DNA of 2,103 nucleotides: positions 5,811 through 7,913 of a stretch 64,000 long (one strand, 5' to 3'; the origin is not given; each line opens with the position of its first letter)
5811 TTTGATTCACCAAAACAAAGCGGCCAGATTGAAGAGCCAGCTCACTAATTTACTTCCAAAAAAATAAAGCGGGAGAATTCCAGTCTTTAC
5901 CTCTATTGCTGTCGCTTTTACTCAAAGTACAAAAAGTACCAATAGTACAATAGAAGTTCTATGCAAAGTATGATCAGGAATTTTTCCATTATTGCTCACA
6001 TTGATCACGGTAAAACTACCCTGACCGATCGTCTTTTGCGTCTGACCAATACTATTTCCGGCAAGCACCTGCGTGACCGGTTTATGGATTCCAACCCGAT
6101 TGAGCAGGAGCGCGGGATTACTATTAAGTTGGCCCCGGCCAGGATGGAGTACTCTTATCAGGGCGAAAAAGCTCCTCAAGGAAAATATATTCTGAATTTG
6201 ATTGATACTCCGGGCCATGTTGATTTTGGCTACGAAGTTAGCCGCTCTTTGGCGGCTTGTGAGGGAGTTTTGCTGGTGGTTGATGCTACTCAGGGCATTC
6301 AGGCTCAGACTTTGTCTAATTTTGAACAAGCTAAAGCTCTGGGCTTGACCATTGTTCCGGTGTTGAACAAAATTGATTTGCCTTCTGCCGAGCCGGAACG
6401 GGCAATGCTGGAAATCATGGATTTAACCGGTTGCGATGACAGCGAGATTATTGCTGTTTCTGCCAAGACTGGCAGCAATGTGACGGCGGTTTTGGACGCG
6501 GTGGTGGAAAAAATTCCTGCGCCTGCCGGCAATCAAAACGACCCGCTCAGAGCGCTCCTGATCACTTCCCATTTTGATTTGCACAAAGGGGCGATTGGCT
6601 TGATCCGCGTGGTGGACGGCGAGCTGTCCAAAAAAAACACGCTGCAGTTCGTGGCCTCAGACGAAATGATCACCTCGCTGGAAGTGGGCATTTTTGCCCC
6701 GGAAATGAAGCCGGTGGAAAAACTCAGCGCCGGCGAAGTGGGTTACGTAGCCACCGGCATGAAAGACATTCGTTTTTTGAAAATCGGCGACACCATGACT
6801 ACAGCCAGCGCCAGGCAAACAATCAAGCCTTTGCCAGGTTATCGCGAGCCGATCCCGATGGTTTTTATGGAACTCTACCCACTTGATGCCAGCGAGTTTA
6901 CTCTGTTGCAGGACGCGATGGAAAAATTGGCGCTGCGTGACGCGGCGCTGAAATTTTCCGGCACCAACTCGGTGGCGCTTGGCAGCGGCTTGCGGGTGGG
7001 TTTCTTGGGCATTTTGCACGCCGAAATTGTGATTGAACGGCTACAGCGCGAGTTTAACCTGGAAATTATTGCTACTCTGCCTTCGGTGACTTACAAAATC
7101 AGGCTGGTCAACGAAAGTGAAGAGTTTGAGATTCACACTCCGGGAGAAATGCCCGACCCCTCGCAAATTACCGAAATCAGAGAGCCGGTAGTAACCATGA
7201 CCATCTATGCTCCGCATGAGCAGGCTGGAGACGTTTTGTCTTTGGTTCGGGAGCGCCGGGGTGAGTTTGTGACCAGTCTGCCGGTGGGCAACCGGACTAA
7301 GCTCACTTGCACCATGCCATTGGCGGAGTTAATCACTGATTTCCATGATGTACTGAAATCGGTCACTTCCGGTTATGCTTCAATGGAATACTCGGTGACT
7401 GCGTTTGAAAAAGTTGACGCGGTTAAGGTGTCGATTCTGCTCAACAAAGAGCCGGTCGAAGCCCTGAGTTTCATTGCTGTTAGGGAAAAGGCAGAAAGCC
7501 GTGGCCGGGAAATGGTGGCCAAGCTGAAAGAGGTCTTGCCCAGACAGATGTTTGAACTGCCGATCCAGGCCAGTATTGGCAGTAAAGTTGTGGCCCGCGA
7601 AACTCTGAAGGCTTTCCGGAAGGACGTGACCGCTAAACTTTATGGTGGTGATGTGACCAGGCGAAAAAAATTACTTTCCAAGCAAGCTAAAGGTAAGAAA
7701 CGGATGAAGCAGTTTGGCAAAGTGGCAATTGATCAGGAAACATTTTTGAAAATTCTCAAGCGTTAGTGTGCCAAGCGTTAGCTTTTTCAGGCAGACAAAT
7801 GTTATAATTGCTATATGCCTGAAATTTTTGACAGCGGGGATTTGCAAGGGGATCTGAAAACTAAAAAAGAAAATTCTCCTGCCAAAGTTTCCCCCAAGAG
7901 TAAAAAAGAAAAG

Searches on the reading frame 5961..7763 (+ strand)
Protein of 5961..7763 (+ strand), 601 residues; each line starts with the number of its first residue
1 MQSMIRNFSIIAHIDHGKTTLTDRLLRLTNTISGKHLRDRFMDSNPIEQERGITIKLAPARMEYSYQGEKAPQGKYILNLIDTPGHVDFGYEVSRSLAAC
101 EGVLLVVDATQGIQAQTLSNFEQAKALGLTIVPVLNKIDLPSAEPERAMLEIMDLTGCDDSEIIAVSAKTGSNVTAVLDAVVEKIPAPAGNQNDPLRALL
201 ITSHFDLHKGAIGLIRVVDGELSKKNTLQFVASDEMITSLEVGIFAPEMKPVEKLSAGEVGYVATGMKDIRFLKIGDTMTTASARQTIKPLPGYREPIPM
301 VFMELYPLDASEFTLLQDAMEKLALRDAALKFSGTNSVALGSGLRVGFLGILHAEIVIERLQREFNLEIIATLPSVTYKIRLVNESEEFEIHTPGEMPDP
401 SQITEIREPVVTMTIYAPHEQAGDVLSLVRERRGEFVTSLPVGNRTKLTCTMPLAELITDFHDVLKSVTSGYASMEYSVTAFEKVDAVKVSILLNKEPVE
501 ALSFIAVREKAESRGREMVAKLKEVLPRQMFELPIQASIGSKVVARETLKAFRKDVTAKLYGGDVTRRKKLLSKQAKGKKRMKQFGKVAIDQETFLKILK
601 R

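Call 55: search_protein_families(library=pfam, proteins=[window:5961-7763:+], max_evalue=0.00001)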
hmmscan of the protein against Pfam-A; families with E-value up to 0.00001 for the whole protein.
window:5961-7763:+ (601 aa): 4 families
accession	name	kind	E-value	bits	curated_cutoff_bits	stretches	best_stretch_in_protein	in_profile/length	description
PF00009.33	GTP_EFTU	-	6.4e-54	182.8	26.5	1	5-186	3-187/188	Elongation factor Tu GTP binding domain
PF06421.17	LepA_C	-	2.6e-46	156.6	29.7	1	494-600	1-107/107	GTP-binding protein LepA C-terminus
PF00679.30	EFG_C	-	1.7e-19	70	27.9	1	406-491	2-87/89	Elongation factor G C-terminus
PF03144.31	GTP_EFTU_D2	-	2.1e-06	28.5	30.3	1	210-280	1-73/73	Elongation factor Tu domain 2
